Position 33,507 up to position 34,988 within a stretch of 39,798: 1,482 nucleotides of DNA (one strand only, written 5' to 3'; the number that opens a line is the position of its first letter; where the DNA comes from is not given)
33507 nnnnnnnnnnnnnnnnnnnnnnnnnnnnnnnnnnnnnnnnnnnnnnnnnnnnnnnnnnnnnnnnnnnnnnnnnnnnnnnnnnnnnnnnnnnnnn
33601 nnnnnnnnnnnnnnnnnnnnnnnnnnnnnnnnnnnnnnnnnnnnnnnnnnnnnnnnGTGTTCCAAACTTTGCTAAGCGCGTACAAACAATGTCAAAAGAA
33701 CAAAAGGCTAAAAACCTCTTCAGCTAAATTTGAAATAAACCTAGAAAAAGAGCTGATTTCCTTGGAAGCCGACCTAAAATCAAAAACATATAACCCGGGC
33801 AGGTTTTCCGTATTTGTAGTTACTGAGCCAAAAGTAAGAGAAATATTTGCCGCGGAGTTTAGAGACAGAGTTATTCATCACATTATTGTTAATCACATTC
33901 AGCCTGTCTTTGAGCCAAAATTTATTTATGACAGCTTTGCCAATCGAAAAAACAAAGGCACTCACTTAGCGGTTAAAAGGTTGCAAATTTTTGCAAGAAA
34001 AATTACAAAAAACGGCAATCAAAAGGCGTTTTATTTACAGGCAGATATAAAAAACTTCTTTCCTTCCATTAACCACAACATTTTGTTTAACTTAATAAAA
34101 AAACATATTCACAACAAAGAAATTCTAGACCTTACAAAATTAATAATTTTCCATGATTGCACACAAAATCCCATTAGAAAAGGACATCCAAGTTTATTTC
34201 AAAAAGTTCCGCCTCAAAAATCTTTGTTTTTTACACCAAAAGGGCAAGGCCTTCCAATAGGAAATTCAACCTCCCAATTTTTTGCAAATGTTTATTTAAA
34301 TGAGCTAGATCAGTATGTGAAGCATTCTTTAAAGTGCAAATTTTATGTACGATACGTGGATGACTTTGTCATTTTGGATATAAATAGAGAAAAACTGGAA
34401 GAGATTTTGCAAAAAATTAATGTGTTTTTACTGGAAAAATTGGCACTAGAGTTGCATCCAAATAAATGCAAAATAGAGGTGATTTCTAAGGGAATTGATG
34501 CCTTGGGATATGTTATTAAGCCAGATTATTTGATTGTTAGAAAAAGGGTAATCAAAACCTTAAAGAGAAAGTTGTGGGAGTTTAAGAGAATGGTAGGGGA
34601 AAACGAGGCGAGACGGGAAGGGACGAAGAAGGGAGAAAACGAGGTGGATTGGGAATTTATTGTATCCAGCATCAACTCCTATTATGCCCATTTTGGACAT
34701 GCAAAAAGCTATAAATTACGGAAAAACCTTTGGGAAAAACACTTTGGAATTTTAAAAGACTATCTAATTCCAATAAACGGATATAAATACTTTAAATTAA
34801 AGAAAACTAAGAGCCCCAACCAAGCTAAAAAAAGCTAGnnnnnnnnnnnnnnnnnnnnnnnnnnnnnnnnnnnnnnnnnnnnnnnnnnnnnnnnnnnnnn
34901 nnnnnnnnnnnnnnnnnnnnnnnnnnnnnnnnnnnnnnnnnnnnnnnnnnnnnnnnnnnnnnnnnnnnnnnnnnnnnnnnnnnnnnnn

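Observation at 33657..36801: Complete and apparently active diversity-generating retroelement with a membrane-anchored variable protein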

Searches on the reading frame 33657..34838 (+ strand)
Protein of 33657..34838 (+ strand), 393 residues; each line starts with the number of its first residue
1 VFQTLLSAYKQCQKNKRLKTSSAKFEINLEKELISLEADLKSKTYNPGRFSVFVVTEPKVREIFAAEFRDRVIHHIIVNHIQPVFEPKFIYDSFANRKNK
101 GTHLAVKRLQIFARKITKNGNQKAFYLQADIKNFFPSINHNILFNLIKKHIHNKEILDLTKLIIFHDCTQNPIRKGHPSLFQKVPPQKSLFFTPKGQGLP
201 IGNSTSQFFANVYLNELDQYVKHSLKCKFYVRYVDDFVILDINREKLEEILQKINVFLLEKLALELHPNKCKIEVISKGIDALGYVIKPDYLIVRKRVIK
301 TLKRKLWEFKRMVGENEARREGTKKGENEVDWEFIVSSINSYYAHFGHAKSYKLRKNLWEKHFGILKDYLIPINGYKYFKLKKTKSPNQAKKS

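Call 5: search_protein_families(library=pfam, proteins=[window:33657-34838:+], max_evalue=0.01)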
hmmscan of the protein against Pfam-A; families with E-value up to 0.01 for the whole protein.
window:33657-34838:+ (393 aa): 1 family
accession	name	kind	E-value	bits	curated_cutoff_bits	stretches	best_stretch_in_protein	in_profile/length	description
PF00078.32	RVT_1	-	2.1e-24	86.8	29.6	1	59-287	8-205/205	Reverse transcriptase (RNA-dependent DNA polymerase)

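Call 8: search_protein_families(library=ncbifam, proteins=[window:33657-34838:+], max_evalue=1)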
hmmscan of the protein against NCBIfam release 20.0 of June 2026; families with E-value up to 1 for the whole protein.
window:33657-34838:+ (393 aa): 7 families
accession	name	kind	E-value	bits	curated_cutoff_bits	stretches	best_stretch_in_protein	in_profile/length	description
TIGR04416.1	group_II_RT_mat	equivalog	9.6e-39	133.5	300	2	3-164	2-163/353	group II intron reverse transcriptase/maturase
NF038233.2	retron_St85_RT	exception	6.3e-18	65.1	235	1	122-309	87-253/289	retron St85 family RNA-directed DNA polymerase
NF041747.1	Drt3a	equivalog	2.8e-17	63.1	200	1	125-277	112-241/412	antiviral reverse transcriptase Drt3a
NF041746.1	Drt2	equivalog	8.7e-15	54.8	390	2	186-349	211-383/416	antiviral reverse transcriptase Drt2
NF041749.1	Drt4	equivalog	3.7e-11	42.7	450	1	196-275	192-268/489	antiviral reverse transcriptase Drt4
TIGR04499.1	abortive_AbiA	subfamily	2.3e-09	36.5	250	1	110-274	132-291/615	AbiA family abortive infection protein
NF041750.1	Drt5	equivalog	5.7e-07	28.9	550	1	200-275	180-253/484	antiviral reverse transcriptase Drt5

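Call 12: find_homologous_proteins(query=window:33657-34838:+, max_evalue=1e-20)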
Query window:33657-34838:+ (393 aa): 5470 proteins with E <= 1e-20 among 8000 candidates; the best 120 are listed.
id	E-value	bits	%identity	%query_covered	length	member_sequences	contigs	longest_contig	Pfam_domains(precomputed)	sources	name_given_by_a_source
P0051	3.3e-260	881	100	100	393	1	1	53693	PF00078.33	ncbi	-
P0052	1.5e-157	543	65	97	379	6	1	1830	PF00078.33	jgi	-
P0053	2.9e-155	536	63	97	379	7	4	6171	PF00078.33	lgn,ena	-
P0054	3.4e-150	519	62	97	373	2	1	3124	PF00078.33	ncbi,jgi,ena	-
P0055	8.9e-150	518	63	97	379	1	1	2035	PF00078.33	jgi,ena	-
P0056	2.0e-149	516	62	97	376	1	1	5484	PF00078.33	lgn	-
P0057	3.1e-149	516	63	97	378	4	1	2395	PF00078.33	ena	-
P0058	4.1e-148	512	62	97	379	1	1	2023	PF00078.33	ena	-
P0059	1.3e-147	511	62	97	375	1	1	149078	PF00078.33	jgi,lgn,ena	-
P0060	1.8e-147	510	63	97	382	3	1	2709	PF00078.33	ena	-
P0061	2.5e-147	510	62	97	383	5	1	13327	PF00078.33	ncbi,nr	ncbi:group II intron reverse transcriptase domain-containing protein [Patescibacteria group bacteriu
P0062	1.2e-145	504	61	97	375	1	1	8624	PF00078.33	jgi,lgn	jgi:retron-type reverse transcriptase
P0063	2.1e-144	500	61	97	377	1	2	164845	PF00078.33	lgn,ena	-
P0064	2.1e-141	490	60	97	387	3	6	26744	PF00078.33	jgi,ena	-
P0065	6.7e-141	488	58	97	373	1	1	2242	PF00078.33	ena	-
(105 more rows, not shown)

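Call 27: search_solved_structures(query=window:33657-34838:+, max_evalue=0.001, show_alignments=1)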
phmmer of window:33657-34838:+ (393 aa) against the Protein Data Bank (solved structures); distinct sequences matched with E-value up to 0.001: 12.
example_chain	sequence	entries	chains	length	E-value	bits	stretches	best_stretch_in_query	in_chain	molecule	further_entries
8ub7_A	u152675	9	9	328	2.1e-43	152.6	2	2-159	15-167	Reverse transcriptase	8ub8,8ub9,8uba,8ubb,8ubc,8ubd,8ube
5hhl_A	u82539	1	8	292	1e-15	61.5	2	198-285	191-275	Retron-type reverse transcriptase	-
7uim_D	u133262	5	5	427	1.4e-15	61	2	198-319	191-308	Group II intron reverse transcriptase/maturase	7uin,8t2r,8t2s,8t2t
5hhj_A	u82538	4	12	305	2.1e-14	57.2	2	198-286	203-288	Retron-type reverse transcriptase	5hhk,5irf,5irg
6ar1_A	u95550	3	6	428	2.1e-13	53.9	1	35-161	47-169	GsI-IIC RT | Trt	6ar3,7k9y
5g2x_C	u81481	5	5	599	1.2e-11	48.1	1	31-229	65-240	GROUP II INTRON-ENCODED PROTEIN LTRA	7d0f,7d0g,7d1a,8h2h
6me0_C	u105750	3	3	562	2e-10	44.1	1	194-314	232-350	Maturase reverse transcriptase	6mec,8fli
8bgj_A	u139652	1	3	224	7.1e-10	42.3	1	197-284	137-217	RNA-directed DNA polymerase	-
9d4s_A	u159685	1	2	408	3.7e-05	26.7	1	113-285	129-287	Group II intron-like 4 reverse transcriptase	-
9d5x_A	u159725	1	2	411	3.8e-05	26.7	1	113-285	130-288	Group II intron-like 4 reverse transcriptase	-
9z6y_A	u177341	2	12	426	0.00014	24.8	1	191-255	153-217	Drt3a reverse transcriptase protein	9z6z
7kft_D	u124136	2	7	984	0.00034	23.6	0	194-293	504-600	Cas6-RT-Cas1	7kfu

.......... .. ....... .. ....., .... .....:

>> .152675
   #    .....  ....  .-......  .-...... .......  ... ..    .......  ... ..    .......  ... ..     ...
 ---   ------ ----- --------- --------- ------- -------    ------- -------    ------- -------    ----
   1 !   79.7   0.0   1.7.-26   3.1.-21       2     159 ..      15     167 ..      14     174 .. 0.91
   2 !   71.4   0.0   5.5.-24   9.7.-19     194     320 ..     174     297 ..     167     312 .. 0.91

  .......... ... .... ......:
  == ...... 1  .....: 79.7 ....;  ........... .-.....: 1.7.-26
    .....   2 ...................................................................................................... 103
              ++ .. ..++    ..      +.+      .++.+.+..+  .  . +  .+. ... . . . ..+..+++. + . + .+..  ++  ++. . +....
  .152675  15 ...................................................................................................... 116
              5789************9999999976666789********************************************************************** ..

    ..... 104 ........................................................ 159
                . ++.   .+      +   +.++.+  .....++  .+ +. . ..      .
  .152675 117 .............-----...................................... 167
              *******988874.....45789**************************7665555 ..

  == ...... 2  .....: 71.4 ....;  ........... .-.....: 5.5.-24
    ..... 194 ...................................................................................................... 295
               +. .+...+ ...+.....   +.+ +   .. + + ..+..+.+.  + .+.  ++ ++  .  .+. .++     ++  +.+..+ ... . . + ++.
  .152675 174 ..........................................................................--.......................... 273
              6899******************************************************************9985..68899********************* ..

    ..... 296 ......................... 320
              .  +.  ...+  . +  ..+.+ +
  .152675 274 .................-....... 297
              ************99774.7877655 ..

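Call 66: find_related_loci(query=A3, collection=metagenome_contigs, flank=3000)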
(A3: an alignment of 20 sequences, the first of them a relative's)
Query A3 (393 aa) in metagenome_contigs; peptide patterns used: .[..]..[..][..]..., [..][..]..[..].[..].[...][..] (x = any residue, [..] = any of these).
549 stretches matched a pattern; 280 encode a relative of the query (tblastn E <= 1e-3); the best 80 are kept; 80 distinct loci.
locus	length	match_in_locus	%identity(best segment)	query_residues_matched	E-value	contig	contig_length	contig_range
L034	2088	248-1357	64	2-383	2e-178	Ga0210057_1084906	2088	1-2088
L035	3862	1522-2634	63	1-383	1e-169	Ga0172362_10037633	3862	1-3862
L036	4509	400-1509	63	2-383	1e-163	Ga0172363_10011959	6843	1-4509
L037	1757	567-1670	62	2-382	7e-173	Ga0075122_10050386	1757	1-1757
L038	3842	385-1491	62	2-386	3e-163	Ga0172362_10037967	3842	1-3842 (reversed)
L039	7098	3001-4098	62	2-383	5e-157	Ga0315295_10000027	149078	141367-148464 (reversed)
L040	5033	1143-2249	63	2-383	3e-157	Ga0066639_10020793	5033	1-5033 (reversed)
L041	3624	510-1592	62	2-374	8e-160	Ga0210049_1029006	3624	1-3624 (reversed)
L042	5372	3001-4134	62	2-382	1e-154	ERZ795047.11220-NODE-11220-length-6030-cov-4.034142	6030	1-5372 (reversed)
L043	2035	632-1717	62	2-375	5e-165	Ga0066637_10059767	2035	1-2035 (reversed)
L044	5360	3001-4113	60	2-382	4e-148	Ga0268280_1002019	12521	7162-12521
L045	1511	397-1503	60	2-382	2e-159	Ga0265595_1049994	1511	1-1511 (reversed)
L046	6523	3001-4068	59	2-379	7e-142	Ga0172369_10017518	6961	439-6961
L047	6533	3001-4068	59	2-379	8e-142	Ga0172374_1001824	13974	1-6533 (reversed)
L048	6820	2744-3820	58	2-382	1e-141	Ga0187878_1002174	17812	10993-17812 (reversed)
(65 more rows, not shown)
